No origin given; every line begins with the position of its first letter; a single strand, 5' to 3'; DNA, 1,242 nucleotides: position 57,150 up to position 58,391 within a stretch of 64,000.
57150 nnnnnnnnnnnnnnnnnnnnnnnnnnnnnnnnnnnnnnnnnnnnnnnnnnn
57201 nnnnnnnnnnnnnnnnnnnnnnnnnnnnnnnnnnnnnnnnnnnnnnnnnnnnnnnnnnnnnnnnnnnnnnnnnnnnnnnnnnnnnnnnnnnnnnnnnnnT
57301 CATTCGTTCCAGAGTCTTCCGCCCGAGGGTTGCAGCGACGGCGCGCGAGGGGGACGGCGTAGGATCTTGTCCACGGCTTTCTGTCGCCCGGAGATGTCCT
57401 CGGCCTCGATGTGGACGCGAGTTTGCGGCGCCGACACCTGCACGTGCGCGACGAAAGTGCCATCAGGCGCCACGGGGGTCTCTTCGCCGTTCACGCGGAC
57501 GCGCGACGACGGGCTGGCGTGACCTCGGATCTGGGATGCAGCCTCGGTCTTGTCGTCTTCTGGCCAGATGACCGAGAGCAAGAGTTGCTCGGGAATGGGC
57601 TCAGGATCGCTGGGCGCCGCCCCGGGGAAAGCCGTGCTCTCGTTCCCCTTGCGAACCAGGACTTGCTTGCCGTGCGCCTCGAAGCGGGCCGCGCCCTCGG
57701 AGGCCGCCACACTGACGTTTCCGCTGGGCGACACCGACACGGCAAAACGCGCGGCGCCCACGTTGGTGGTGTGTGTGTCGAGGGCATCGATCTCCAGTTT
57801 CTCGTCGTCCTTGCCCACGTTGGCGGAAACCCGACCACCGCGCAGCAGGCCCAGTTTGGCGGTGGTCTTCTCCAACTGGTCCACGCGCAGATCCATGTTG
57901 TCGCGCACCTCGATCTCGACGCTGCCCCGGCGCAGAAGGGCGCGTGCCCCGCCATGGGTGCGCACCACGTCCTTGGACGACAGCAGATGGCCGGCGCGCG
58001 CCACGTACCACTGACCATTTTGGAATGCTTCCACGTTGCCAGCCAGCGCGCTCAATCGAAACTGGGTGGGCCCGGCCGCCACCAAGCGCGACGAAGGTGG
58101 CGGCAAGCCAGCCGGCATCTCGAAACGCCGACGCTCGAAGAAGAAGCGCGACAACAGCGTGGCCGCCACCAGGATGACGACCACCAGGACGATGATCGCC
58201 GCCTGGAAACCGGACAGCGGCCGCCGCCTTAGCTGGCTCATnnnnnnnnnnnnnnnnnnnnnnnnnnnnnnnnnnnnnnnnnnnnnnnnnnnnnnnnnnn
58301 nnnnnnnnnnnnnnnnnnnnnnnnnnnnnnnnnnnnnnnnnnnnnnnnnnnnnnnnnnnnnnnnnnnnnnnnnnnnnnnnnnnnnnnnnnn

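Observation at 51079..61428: Eight co-directional, mostly stop/start-overlapping envelope and signalling genes with no partner regulator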

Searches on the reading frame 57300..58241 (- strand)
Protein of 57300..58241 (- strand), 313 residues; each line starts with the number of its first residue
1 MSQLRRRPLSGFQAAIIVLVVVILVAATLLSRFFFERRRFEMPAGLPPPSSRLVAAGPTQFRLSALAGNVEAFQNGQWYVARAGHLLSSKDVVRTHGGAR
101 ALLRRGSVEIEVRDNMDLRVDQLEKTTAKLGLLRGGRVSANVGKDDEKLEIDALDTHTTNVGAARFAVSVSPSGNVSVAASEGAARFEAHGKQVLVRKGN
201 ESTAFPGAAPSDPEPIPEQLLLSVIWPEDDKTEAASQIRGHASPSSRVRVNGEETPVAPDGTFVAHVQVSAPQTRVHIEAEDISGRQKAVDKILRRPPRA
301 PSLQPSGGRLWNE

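Call 4: search_protein_families(library=pfam, proteins=[window:57300-58241:-], max_evalue=0.1)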
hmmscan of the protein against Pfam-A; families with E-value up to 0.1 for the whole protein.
window:57300-58241:- (313 aa): 1 family
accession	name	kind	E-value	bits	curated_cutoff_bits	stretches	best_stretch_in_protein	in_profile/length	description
PF09136.16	Glucodextran_B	-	4.1e-06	27.1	27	1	222-289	3-74/83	Glucodextranase, domain B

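Call 5: search_protein_families(library=ncbifam, proteins=[window:57300-58241:-], max_evalue=0.1)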
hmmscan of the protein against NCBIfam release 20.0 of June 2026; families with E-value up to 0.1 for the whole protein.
window:57300-58241:- (313 aa): 0 families

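Call 21: find_homologous_proteins(query=window:57300-58241:-)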
Query window:57300-58241:- (313 aa): 177 proteins with E <= 0.001 among 8000 candidates; the best 120 are listed.
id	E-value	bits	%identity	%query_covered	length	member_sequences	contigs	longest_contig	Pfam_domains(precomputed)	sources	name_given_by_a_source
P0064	3.4e-185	632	94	100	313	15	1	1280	-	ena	-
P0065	3.1e-178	609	91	97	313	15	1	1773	-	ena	-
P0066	5.8e-167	572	87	98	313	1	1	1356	PF09136.17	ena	-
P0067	4.5e-166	569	84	100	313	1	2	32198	-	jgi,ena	jgi:hypothetical protein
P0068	9.6e-166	568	84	100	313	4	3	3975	-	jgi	jgi:hypothetical protein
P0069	1.6e-164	564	83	100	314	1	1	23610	-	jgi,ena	-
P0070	1.9e-161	554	83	99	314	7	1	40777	PF09136.17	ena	-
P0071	1.1e-159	548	82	98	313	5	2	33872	PF09136.17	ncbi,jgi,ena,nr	ncbi:MAG TPA: hypothetical protein VJ860_20255 [Polyangia bacterium]|jgi:FecR protein.|nr:hypothetic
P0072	2.0e-158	544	80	100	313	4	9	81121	PF09136.17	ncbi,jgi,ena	-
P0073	2.3e-157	541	80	100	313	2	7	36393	-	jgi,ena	jgi:hypothetical protein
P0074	7.7e-157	539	84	92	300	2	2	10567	PF09136.17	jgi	jgi:hypothetical protein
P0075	1.5e-156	538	81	97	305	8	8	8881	PF09136.17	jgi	jgi:hypothetical protein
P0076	1.6e-156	538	81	98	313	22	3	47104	-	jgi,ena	-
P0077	3.5e-156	537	80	100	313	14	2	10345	-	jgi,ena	-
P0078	8.1e-156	536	80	100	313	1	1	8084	PF09136.17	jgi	jgi:hypothetical protein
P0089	2.1e-136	472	73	96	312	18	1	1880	PF04773.19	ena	-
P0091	1.3e-127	443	70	97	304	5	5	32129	PF04773.19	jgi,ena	jgi:hypothetical protein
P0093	3.7e-127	442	69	97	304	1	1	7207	PF04773.19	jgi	jgi:hypothetical protein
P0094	3.9e-125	435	67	96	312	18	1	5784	PF04773.19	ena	-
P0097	2.8e-123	429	67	100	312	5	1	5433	PF04773.19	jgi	jgi:FecR protein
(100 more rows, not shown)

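Call 24: search_solved_structures(query=A3, max_evalue=1)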
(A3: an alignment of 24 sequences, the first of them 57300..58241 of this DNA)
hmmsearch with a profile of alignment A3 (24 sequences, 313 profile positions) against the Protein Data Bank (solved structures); distinct sequences matched with E-value up to 1: 1.
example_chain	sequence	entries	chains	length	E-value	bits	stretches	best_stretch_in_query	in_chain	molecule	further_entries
1ug9_A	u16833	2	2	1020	0.24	13.7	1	222-292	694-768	glucodextranase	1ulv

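Call 27: search_protein_families(library=pfam, alignment_id=A3, max_evalue=0.01)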
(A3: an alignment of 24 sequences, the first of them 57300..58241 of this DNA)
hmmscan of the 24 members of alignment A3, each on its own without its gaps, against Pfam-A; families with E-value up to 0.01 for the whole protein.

A. member 1, window:57300-58241:- (313 aa): 1 family
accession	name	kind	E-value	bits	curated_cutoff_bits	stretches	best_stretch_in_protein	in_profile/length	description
PF09136.16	Glucodextran_B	-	4.1e-06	27.1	27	1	222-289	3-74/83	Glucodextranase, domain B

B. families by the number of members that match (of 24 scanned): 2 families
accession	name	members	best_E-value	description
PF09136.16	Glucodextran_B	24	5.2e-11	Glucodextranase, domain B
PF04773.18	FecR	11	1.4e-07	FecR protein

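Call 33: predict_structure(alignment_id=A3)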
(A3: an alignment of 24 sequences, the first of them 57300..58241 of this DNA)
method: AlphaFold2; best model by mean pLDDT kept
length: 313 residues; sequences in the alignment: 24
mean_pLDDT: 84.9   pTM: 0.71
mean pLDDT of the five models: 84.9, 82.9, 82.8, 80.9, 79.4
residues with pLDDT >= 90: 176; 70-90: 90; 50-70: 25; < 50: 22
segments of 3 or more residues with pLDDT < 50: 1-6, 38-52
pLDDT, mean of each block of 10 residues (from residue 1): 49 80 89 60 45 69 93 93 92 93 94 94 94 92 95 96 96 92 97 97 95 90 77 76 90 90 88 88 90 79 68 52
secondary structure, 60 per line:
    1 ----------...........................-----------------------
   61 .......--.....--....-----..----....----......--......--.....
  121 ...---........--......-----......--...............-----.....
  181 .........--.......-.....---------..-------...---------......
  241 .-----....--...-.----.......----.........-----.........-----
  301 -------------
elements in order: H11-37 E61-67 E70-74 E77-80 E92-95 E100-105 E108-113 E116-123 E127-134 E137-142 E148-153 E156-170 E176-189 E192-198 E200-204 E223-225 E235-241 E247-250 E253-255 E262-268 E273-281 E287-295

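Call 37: fold_search(model_id=the predicted structure, library=pdb)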
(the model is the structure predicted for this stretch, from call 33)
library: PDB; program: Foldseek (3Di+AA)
matches with E <= 10: 1060; with E <= 0.001: 4
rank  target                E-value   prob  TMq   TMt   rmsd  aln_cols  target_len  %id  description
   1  4m0n                  5.6e-05  1.00  0.35  0.51   2.5       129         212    9  Crystal structure of a putative anti-sigma factor (BDI_1681) from Parabacteroides distasonis ATCC 8503 at 1.65 A resolut (released 2013-10-16)
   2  4m0h_B                7.2e-05  1.00  0.35  0.50   2.5       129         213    8  Crystal structure of a putative anti-sigma factor (BDI_1681) from Parabacteroides distasonis ATCC 8503 at 2.50 A resol (released 2013-10-16)
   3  4m0h_A                1.0e-04  1.00  0.35  0.49   2.6       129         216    8  Crystal structure of a putative anti-sigma factor (BDI_1681) from Parabacteroides distasonis ATCC 8503 at 2.50 A resol (released 2013-10-16)
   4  5no8_A                1.8e-04  0.99  0.20  0.11  16.8       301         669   10  Polysaccharide Lyase BACCELL_00875 (released 2017-06-28)
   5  2yn3_A                2.6e-03  1.00  0.22  0.25  13.8       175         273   12  Structural insight into the giant calcium-binding adhesin SiiE: implications for the adhesion of Salmonella enterica t (released 2013-04-03)
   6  2yn5_A                2.9e-03  0.89  0.21  0.23  21.9       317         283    8  Structural insight into the giant calcium-binding adhesin SiiE: implications for the adhesion of Salmonella enterica t (released 2013-04-03)
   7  2yn5_B                3.0e-03  0.77  0.20  0.22  22.6       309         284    8  Structural insight into the giant calcium-binding adhesin SiiE: implications for the adhesion of Salmonella enterica t (released 2013-04-03)
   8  2yn3_C                4.3e-03  1.00  0.22  0.24  14.0       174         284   11  Structural insight into the giant calcium-binding adhesin SiiE: implications for the adhesion of Salmonella enterica t (released 2013-04-03)
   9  8pmu                  5.5e-03  0.51  0.17  0.16  17.6       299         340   10  Crystal structure of the HC7 apo form (released 2024-03-06)
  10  5irb_B                5.8e-03  0.63  0.18  0.18  29.4       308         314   12  Structural insight into host cell surface retention of a 1.5-MDa bacterial ice-binding adhesin (released 2017-07-19)
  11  2yn3_B                1.0e-02  0.98  0.21  0.26  14.1       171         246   12  Structural insight into the giant calcium-binding adhesin SiiE: implications for the adhesion of Salmonella enterica t (released 2013-04-03)
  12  4bxp                  1.2e-02  0.21  0.10  0.16  18.1       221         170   11  Structure of the wild-type TCP10 domain of Danio rerio CPAP (released 2013-09-25)
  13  2yn3_D                1.2e-02  0.98  0.23  0.32  14.1       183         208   11  Structural insight into the giant calcium-binding adhesin SiiE: implications for the adhesion of Salmonella enterica t (released 2013-04-03)
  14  8pn5_G                1.4e-02  0.41  0.19  0.17  17.4       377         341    8  Crystal structure of the HC7-Glu200Ala mutant complexed to a triglycopeptide (released 2024-03-06)
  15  8pn5_E                1.6e-02  0.41  0.18  0.17  17.3       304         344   10  Crystal structure of the HC7-Glu200Ala mutant complexed to a triglycopeptide (released 2024-03-06)
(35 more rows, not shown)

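Call 46: find_related_loci(query=A3, collection=metagenome_contigs, flank=10000)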
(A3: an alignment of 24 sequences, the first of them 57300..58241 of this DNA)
Query A3 (313 aa) in metagenome_contigs; peptide patterns used: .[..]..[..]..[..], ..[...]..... (x = any residue, [..] = any of these).
226 stretches matched a pattern; 69 encode a relative of the query (tblastn E <= 1e-3); 67 distinct loci.
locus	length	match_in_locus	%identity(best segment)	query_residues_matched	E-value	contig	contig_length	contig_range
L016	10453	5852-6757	88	12-313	6e-177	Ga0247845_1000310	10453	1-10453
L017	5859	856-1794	83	1-313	8e-174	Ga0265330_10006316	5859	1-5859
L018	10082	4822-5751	83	3-313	3e-168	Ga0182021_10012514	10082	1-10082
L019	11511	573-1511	81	1-313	1e-164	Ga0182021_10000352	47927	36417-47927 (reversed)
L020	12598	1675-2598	82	6-313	5e-160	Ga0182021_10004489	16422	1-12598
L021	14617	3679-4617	80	1-313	2e-159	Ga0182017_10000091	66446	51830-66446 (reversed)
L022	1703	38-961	81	6-313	5e-173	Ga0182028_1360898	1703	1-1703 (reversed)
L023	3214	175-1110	80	3-313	1e-165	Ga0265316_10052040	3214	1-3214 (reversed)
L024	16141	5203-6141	80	1-313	5e-158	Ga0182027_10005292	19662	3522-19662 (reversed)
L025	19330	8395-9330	79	3-313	6e-157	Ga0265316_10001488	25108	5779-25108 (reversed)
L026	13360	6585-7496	80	10-313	6e-157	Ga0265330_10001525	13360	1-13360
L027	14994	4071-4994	81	6-313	1e-155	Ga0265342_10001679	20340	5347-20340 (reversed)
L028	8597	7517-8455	81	1-313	5e-155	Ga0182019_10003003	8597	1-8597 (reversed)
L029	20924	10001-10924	81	6-313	3e-155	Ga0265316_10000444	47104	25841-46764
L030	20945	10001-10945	77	1-313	3e-154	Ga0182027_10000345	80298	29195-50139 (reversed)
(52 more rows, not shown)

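Call 66: search_protein_representatives(alignment_id=A3)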
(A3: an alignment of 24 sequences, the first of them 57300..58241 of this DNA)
Query: 24 sequences, 313 profile positions. Proteins with E-value up to 0.001 (for the whole library): 3760; up to 1e-10: 1153; up to 1e-30: 105. The best 150 are listed.
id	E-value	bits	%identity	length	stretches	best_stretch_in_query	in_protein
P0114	3.1e-162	555.4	-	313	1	1-313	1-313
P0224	3.4e-99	348.3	-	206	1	1-206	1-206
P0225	6.7e-92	324.3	-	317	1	15-313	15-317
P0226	9.1e-91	320.6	-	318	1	13-312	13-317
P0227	3.9e-89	315.2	-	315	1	13-313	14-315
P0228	1.5e-86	306.7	-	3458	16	237-307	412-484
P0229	1.6e-84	300.1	-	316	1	13-312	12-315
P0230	4.2e-81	288.9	-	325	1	4-313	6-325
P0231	1.6e-80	286.9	-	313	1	16-312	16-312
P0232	7.6e-80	284.7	-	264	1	63-313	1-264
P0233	1.3e-79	283.9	-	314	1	18-312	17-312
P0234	2.9e-78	279.5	-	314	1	12-312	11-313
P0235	2.4e-74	266.6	-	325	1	13-312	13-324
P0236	3.0e-74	266.3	-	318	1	14-312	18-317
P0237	3.9e-71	256.1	-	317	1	7-313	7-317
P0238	1.4e-68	247.7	-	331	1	13-307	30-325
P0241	3.6e-64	233.2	-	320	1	10-313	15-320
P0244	1.2e-57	211.7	-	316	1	10-313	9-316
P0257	7.1e-48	179.7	-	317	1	14-308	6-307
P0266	3.1e-43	164.5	-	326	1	47-310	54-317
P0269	6.2e-42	160.2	-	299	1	16-302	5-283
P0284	9.4e-37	143.1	-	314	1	10-289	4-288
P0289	3.8e-35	137.9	-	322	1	14-295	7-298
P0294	1.7e-34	135.7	-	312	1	23-311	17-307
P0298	2.8e-33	131.7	-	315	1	12-289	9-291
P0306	3.0e-32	128.3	-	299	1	13-306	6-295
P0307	5.9e-32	127.4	-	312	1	19-291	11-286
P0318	3.0e-31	125.1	-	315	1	15-306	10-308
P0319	3.6e-31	124.8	-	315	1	16-293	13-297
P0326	7.7e-31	123.7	-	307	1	14-302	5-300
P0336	4.9e-30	121.1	-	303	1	14-304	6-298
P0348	3.5e-29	118.3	-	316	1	11-307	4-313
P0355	7.3e-29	117.2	-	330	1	14-289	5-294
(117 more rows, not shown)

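Call 67: find_encoding_contigs(protein=P0241, flank=8000, max_places=2)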
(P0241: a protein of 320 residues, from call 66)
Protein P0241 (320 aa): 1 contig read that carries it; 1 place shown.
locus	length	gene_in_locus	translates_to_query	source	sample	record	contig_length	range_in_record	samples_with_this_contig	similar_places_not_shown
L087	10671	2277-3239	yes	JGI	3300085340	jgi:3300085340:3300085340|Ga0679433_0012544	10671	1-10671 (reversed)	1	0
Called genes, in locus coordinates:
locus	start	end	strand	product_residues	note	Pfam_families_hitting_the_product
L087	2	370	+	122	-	?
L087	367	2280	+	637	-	PF00672:HAMP, PF00512:HisKA, PF02518:HATPase_c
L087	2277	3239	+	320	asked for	PF04773:FecR (weak), PF09136:Glucodextran_B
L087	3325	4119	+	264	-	PF00512:HisKA, PF02518:HATPase_c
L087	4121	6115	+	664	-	PF02369:Big_1 (faint), PF09134:Invasin_D3 (faint)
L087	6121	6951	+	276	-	PF05013:FGase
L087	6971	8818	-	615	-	PF00501:AMP-binding, PF23562:AMP-binding_C_3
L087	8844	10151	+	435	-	PF03109:ABC1, PF27536:UbiB_helical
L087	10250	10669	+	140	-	?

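Call 68: list_cluster_members(proteins=[P0225, P0230, P0238, P0241, P0244, P0257, P0266, P0284, P0306, P0348])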
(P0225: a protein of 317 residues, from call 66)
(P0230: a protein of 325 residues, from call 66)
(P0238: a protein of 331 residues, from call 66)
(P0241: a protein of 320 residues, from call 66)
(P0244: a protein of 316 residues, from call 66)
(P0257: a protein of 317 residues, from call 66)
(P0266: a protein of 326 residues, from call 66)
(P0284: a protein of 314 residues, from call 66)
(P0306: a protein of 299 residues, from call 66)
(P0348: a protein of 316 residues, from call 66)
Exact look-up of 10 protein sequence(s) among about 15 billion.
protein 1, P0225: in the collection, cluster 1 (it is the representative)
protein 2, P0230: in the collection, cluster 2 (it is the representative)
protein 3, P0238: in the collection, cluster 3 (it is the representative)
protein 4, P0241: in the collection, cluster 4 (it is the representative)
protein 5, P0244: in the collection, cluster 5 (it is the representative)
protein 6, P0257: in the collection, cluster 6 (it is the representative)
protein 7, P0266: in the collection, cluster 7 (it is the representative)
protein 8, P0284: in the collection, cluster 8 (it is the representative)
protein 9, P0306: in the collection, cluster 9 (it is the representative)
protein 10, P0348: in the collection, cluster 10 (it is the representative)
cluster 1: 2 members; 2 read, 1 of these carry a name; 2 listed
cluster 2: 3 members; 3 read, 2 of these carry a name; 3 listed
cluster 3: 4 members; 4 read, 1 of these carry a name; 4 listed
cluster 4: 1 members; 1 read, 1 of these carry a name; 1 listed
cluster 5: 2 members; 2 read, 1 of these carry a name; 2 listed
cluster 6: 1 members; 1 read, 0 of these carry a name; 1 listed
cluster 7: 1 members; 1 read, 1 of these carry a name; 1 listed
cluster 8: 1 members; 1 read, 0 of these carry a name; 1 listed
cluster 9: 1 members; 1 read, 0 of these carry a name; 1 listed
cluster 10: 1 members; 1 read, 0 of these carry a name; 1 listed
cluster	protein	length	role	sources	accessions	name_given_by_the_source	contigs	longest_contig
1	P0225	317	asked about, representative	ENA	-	-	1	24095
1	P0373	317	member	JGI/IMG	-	hypothetical protein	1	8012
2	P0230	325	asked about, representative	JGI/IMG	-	FecR protein/Glucodextranase, domain B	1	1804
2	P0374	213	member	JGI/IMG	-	hypothetical protein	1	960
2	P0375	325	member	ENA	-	-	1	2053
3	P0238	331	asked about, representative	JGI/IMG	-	-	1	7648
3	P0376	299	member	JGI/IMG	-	hypothetical protein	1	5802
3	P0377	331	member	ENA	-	-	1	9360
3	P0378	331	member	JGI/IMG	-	-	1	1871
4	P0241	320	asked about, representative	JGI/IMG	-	glucodextranase-like protein/FecR-like protein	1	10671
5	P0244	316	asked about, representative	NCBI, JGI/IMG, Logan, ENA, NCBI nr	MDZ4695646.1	MAG: hypothetical protein SGI86_10900 [Deltaproteobacteria bacterium] | hypothetical protein [Deltaproteobacteria bacterium]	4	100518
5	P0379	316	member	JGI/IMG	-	-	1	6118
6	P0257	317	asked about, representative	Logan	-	-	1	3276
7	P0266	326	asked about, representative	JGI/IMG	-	hypothetical protein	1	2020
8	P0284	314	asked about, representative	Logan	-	-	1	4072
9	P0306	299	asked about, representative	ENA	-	-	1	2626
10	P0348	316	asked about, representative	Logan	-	-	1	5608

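Call 69: find_encoding_contigs(protein=P0244, flank=9000, max_places=1)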
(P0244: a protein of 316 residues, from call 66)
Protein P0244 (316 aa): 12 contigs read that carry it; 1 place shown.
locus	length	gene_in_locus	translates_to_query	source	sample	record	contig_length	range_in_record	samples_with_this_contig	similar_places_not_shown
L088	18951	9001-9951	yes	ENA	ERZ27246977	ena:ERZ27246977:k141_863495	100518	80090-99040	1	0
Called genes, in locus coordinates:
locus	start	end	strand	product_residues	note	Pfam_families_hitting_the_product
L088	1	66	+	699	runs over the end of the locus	PF13183:Fer4_8, PF13237:Fer4_10, PF13187:Fer4_9, PF02754:CCG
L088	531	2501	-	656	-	PF16177:ACAS_N, PF00501:AMP-binding, PF13193:AMP-binding_C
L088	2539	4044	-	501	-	PF01833:TIG (faint)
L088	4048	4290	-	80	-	-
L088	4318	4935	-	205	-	PF23892:Ig_CycH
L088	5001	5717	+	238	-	PF00970:FAD_binding_6, PF00175:NAD_binding_1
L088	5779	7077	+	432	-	PF01833:TIG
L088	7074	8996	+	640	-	PF02743:dCache_1, PF00672:HAMP, PF00512:HisKA, PF02518:HATPase_c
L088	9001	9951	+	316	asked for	-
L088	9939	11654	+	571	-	-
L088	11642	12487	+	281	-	PF05013:FGase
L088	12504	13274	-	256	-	PF08032:SpoU_sub_bind, PF00588:SpoU_methylase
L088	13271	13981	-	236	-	PF00215:OMPdecase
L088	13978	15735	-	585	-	PF00587:tRNA-synt_2b, PF04073:tRNA_edit, PF03129:HGTP_anticodon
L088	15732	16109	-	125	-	-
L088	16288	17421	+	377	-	-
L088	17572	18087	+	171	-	-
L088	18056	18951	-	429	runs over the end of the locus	-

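Call 70: find_encoding_contigs(protein=P0348, flank=9000, max_places=1)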
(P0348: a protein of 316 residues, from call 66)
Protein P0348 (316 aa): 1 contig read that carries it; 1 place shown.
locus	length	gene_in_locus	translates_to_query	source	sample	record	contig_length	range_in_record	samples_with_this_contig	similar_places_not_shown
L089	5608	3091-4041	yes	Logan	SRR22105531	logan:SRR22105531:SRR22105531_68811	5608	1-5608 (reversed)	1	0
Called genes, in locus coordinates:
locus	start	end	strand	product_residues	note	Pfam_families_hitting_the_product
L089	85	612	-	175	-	PF04264:YceI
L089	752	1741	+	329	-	PF00126:HTH_1, PF03466:LysR_substrate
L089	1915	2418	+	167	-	PF13411:MerR_1 (weak)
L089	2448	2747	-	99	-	PF05016:ParE_toxin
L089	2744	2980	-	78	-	PF09720:Unstab_antitox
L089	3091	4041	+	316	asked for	PF04773:FecR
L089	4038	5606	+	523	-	?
